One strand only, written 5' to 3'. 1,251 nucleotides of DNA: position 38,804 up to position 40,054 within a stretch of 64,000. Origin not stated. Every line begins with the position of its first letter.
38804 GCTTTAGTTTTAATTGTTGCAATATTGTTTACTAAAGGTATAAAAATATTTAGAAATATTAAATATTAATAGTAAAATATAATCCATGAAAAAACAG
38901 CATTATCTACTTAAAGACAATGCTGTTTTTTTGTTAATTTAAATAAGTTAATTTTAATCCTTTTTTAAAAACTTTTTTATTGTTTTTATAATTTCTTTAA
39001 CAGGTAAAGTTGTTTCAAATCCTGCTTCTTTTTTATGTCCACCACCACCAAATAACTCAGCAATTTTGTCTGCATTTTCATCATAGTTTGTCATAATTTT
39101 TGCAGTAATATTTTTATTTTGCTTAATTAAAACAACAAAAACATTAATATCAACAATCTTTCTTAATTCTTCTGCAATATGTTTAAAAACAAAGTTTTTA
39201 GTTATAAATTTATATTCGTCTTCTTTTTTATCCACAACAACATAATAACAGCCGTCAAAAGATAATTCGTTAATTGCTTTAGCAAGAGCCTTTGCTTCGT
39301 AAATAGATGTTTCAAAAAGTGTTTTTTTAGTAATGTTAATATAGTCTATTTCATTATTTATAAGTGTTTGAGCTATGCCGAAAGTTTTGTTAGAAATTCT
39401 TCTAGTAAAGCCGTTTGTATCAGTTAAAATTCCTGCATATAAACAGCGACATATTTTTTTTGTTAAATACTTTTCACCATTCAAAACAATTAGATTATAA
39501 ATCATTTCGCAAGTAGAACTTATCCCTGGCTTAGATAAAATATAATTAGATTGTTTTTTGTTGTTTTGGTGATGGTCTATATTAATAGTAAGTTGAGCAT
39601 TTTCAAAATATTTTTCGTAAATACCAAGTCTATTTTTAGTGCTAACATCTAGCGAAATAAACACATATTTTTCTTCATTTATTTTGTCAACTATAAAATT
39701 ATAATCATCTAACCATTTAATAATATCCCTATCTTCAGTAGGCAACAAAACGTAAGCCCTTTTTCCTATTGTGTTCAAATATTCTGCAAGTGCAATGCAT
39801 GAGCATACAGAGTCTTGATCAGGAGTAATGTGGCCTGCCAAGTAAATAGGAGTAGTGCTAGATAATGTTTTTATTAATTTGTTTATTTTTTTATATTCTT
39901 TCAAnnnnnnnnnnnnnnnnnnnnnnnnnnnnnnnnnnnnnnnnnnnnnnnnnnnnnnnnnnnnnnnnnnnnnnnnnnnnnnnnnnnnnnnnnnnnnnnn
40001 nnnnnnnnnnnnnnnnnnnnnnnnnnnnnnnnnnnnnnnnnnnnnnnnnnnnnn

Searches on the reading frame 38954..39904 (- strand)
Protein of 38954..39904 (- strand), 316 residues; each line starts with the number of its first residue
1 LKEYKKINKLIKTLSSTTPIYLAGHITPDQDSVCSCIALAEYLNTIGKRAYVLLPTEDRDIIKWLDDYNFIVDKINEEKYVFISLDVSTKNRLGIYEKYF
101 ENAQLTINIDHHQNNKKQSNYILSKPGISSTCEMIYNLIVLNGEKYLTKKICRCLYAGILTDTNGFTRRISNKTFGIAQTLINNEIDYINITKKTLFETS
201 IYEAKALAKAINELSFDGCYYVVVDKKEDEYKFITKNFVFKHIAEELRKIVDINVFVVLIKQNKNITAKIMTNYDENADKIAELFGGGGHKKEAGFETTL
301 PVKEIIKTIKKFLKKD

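Call 74: search_protein_families(library=pfam, proteins=[window:38954-39904:-], max_evalue=0.00001)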
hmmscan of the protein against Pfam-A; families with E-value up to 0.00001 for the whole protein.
window:38954-39904:- (316 aa): 2 families
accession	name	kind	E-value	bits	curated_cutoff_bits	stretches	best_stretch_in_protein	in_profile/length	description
PF01368.27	DHH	-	3.7e-21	76.1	28.1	1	20-159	2-125/125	DHH family, N-terminal domain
PF02272.25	DHHA1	-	2.2e-06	28.5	25.9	0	236-315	14-102/102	DHHA1 domain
